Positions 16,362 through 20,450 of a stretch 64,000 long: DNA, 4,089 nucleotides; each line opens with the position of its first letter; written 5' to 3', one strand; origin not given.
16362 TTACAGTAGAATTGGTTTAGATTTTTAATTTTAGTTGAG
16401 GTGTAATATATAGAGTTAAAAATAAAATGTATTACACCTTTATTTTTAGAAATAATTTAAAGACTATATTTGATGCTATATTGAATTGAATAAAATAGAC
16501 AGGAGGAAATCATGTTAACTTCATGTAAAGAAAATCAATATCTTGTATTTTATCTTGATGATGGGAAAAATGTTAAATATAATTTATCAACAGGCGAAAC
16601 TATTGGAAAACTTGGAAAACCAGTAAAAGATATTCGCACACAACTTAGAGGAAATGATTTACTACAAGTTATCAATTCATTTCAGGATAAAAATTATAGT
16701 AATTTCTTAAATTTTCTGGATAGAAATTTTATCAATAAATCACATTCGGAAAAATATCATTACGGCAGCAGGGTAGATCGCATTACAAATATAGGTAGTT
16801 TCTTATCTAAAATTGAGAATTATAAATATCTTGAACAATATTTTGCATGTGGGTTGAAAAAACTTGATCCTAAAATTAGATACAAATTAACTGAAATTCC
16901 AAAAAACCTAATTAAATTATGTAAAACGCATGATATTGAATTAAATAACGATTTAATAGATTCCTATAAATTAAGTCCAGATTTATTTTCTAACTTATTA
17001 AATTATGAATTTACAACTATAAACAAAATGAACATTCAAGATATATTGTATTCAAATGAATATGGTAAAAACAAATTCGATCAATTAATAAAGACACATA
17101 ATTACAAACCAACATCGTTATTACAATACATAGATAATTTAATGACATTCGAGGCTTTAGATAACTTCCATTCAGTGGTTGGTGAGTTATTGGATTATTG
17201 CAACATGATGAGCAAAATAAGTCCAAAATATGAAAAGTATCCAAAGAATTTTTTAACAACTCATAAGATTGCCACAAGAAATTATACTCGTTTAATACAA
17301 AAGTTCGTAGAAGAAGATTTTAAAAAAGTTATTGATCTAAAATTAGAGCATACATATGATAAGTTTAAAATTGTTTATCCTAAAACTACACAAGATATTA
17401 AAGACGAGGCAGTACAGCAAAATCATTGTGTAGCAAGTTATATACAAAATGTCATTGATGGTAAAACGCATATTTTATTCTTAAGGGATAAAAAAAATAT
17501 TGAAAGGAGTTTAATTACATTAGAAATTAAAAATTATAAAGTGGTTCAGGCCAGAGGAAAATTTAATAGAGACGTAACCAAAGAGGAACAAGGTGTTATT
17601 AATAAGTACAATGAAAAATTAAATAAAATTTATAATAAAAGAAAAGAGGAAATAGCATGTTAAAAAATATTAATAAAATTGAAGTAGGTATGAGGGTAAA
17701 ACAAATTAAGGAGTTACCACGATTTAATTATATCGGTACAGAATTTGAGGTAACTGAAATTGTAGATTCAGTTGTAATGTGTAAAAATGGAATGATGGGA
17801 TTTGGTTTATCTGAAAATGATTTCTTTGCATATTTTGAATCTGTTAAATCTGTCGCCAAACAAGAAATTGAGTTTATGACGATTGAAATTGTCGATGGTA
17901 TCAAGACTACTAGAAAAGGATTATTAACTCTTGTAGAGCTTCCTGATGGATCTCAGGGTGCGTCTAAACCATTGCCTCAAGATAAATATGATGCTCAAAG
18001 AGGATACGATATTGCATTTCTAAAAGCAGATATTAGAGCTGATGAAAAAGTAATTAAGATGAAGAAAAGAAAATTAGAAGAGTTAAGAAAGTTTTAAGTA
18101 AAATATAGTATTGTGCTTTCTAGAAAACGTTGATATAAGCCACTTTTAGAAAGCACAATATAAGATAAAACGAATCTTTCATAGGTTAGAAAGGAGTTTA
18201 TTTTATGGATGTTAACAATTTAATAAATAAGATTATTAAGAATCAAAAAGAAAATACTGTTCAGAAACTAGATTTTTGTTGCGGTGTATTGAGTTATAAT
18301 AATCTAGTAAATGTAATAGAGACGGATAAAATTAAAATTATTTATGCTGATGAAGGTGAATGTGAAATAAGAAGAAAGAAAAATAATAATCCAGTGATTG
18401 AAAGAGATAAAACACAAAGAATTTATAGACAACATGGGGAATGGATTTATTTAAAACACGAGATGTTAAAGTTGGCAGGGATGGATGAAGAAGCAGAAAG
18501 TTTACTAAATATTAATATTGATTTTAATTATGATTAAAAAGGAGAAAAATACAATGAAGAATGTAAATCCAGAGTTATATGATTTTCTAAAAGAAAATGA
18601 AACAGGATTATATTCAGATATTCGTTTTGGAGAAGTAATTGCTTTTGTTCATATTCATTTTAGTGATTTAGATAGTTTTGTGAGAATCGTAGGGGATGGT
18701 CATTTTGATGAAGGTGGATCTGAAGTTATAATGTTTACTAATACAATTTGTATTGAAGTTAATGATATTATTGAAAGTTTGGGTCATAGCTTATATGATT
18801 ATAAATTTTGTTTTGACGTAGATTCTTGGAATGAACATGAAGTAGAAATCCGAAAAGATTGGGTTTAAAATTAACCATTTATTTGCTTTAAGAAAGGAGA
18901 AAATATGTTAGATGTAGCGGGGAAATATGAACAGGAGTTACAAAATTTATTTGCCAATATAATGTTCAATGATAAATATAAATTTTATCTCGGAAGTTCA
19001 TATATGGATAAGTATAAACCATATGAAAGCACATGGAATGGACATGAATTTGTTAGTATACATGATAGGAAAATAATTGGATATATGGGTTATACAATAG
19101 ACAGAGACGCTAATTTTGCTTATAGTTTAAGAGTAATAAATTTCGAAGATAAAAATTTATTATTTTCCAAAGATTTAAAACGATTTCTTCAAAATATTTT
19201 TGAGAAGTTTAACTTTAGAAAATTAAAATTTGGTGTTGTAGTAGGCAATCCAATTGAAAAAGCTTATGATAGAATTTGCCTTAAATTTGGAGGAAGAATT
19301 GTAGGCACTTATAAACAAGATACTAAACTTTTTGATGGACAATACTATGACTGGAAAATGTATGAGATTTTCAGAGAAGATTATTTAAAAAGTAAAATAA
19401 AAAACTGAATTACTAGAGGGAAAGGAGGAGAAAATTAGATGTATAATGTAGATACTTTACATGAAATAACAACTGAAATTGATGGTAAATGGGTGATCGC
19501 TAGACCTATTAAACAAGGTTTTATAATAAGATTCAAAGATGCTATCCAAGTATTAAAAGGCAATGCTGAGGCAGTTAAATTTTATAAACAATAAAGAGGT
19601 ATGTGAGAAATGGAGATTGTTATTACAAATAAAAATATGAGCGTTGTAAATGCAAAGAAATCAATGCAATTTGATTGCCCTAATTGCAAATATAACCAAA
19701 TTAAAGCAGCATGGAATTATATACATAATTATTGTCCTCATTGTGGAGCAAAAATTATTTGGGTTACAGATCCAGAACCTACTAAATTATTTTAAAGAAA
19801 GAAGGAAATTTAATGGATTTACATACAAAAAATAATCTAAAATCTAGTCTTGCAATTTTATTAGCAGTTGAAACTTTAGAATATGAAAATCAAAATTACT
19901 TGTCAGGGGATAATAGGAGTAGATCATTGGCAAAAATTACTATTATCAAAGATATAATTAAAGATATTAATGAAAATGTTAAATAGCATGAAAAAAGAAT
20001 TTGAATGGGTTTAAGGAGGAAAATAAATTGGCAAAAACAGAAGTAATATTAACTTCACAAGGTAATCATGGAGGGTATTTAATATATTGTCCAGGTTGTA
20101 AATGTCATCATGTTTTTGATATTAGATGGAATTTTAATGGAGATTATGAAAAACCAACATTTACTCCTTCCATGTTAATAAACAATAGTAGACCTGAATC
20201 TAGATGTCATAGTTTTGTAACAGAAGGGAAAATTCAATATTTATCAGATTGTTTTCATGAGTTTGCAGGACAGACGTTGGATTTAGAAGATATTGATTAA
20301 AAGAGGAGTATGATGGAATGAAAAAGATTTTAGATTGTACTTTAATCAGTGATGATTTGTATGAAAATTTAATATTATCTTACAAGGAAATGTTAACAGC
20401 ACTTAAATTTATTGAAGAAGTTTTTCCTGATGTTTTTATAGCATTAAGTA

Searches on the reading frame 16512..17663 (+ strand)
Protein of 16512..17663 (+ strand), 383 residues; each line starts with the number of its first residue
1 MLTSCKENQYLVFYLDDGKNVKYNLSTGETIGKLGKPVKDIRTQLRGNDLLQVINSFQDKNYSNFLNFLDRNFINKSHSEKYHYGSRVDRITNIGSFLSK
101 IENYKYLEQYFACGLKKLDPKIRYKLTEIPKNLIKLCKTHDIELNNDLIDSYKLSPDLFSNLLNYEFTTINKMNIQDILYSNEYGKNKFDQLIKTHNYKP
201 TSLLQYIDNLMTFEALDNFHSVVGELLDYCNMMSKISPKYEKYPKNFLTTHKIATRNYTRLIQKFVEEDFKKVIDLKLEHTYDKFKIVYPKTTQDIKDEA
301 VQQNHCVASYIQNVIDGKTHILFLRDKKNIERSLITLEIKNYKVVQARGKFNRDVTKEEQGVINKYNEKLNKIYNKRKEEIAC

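Call 24: search_protein_families(library=phrogs, proteins=[window:16512-17663:+], max_evalue=0.001)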
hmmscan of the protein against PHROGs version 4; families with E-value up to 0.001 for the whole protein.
window:16512-17663:+ (383 aa): 6 families
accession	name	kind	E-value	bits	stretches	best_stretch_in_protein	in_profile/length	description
phrog_9653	-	unknown function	2.3e-131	439.4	1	3-373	2-369/373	-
phrog_3169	-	unknown function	2.8e-46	159.6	1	151-371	244-467/474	-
phrog_8470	-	unknown function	2.1e-25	90.6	1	203-379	371-560/567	-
phrog_7484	-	unknown function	6.6e-21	75.6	1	225-375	290-448/450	-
phrog_9253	-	unknown function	3.7e-09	36.2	1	205-342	625-759/819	-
phrog_16315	-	unknown function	1.7e-05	24.6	1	224-364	367-508/532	-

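Call 61: search_protein_families(library=padloc, proteins=[window:16512-17663:+], max_evalue=0.01)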
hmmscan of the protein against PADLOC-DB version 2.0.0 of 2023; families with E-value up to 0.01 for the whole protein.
window:16512-17663:+ (383 aa): 0 families

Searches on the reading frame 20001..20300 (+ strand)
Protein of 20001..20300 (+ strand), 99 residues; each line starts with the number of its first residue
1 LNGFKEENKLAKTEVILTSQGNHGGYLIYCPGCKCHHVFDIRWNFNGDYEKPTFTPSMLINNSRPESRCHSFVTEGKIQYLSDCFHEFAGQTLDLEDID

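Call 62: search_protein_families(library=pfam, proteins=[window:20001-20300:+], max_evalue=0.01)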
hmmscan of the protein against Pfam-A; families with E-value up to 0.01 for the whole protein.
window:20001-20300:+ (99 aa): 1 family
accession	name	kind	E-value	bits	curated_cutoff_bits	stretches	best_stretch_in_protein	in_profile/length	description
PF20137.4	DUF6527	-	1.1e-09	38.4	23.6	1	28-80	5-62/63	Family of unknown function (DUF6527)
